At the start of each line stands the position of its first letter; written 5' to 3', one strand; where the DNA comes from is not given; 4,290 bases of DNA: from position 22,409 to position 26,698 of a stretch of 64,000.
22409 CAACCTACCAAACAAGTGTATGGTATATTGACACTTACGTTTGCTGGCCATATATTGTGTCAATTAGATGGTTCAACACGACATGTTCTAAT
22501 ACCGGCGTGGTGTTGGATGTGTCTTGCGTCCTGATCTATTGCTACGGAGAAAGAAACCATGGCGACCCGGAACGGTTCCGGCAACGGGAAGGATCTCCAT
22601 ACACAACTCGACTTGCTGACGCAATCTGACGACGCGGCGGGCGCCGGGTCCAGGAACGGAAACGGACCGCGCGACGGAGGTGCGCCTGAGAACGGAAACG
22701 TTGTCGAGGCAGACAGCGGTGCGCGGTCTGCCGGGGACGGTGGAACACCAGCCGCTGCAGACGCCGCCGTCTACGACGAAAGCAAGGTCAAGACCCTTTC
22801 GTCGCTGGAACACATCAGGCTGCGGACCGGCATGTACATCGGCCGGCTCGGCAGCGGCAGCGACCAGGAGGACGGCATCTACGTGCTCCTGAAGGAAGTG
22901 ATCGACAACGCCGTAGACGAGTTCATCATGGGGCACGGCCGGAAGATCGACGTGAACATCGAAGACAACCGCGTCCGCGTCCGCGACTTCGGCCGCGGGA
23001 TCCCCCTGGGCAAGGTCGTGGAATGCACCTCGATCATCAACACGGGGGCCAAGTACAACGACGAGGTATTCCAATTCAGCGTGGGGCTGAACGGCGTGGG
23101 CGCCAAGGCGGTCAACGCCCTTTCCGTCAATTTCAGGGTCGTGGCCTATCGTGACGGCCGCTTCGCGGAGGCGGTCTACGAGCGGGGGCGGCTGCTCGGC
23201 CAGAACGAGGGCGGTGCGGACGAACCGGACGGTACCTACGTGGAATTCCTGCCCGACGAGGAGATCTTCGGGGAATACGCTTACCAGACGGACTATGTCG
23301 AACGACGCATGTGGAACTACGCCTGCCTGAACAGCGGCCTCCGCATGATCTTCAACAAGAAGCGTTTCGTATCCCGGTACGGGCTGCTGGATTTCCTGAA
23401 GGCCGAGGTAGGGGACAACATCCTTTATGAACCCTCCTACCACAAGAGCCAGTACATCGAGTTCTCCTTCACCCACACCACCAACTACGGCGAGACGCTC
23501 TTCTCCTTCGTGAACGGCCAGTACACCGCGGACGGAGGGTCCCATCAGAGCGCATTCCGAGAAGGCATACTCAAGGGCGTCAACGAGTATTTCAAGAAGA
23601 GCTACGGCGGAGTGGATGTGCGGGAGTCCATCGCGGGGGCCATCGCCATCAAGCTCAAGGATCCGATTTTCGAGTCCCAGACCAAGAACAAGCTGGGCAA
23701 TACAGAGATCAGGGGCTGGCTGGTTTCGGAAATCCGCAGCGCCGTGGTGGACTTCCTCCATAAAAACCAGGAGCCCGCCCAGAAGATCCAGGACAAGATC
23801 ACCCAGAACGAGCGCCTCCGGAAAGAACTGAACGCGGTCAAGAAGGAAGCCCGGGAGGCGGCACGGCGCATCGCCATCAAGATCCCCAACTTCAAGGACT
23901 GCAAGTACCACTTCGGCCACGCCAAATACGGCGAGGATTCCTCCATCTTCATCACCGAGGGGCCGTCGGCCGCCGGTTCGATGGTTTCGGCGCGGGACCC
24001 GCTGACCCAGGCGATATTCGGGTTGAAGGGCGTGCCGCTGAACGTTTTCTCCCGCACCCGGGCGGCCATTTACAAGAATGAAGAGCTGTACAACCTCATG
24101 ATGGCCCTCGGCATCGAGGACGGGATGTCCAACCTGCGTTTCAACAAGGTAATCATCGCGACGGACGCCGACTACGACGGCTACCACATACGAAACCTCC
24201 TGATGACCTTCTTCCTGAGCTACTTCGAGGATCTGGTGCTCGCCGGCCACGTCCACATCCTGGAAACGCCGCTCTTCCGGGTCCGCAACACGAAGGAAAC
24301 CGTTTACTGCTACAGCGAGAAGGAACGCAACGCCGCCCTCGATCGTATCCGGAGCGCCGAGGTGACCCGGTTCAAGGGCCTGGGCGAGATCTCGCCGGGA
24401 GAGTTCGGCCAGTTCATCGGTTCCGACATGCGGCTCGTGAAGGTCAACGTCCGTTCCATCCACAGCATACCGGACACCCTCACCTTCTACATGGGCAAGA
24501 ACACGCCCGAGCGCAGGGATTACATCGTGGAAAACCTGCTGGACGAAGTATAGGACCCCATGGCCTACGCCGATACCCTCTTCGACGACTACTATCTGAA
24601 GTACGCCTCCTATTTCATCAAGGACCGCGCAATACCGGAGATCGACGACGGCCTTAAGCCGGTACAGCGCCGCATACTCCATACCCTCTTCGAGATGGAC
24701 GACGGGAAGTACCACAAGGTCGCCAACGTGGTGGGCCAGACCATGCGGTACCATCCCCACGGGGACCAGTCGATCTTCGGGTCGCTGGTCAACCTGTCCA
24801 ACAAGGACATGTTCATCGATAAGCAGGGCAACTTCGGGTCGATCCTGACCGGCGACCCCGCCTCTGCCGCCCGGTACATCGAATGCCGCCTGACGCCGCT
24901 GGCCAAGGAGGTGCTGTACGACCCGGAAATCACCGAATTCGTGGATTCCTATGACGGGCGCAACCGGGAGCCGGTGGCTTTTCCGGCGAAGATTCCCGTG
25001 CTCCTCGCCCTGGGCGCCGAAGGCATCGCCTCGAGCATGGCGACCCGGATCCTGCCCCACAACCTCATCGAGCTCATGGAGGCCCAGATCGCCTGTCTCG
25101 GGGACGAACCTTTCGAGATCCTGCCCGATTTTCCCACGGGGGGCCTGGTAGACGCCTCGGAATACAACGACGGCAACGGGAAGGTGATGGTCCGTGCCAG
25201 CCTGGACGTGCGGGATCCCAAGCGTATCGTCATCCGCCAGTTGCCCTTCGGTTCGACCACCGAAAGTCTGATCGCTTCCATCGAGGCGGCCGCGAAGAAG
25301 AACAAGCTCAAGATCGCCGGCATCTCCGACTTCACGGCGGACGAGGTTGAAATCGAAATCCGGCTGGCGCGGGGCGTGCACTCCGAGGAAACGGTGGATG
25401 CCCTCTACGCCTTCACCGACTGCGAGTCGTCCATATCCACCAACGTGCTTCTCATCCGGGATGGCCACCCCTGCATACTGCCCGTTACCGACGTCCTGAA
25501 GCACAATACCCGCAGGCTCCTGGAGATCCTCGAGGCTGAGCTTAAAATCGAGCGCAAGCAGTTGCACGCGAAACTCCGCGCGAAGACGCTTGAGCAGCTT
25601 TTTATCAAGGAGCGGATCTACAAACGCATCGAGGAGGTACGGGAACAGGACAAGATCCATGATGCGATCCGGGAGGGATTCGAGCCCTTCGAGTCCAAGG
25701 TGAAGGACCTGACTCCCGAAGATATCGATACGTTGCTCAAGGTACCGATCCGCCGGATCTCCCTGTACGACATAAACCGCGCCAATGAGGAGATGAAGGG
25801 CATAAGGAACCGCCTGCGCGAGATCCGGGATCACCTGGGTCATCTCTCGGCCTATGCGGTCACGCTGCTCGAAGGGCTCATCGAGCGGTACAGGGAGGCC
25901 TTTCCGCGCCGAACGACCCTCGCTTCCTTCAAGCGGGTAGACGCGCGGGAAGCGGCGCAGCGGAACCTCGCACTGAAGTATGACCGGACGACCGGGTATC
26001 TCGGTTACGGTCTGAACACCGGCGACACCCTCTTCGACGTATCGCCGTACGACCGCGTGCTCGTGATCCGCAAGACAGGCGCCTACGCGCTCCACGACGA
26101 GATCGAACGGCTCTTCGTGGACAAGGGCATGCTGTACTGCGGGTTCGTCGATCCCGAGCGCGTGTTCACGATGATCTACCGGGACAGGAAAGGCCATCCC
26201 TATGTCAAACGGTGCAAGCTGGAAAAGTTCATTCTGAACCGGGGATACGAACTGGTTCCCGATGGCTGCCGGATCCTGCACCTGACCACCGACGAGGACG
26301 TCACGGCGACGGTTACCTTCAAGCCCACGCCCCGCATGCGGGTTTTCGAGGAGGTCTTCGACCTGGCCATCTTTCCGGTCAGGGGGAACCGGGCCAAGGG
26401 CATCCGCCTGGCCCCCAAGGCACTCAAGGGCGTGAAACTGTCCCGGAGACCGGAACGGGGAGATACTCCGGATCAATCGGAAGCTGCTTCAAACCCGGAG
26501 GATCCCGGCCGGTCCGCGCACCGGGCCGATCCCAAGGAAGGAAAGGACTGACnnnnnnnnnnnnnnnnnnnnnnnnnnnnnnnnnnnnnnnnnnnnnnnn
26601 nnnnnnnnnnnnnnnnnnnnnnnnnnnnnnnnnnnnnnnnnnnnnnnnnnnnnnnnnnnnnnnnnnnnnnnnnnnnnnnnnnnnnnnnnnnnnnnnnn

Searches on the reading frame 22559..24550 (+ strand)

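Call 81: search_protein_families(library=pfam, proteins=[window:22559-24550:+], max_evalue=0.00001)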
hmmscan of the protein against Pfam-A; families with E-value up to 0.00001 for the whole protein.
window:22559-24550:+ (664 aa): 4 families
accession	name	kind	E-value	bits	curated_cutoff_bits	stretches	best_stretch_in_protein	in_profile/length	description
PF00204.31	DNA_gyraseB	-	1.3e-29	103.4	27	1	275-427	1-170/173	DNA gyrase B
PF01751.28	Toprim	-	5.5e-12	46.1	23.1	1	463-568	2-94/96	Toprim domain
PF02518.31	HATPase_c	-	2.1e-07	31.8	26.4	1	104-189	3-84/111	Histidine kinase-, DNA gyrase B-, and HSP90-like ATPase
PF00986.26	DNA_gyraseB_C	-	9.8e-06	26.1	29.8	0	599-656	3-62/63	DNA gyrase B subunit, carboxyl terminus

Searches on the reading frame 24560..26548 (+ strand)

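Call 81: search_protein_families(library=pfam, proteins=[window:24560-26548:+], max_evalue=0.00001)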
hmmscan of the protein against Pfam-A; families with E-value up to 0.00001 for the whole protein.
window:24560-26548:+ (663 aa): 1 family
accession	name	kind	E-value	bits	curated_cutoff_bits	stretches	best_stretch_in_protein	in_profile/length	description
PF00521.26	DNA_topoisoIV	-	2.7e-103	346.6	31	1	23-428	1-419/432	DNA gyrase/topoisomerase IV, subunit A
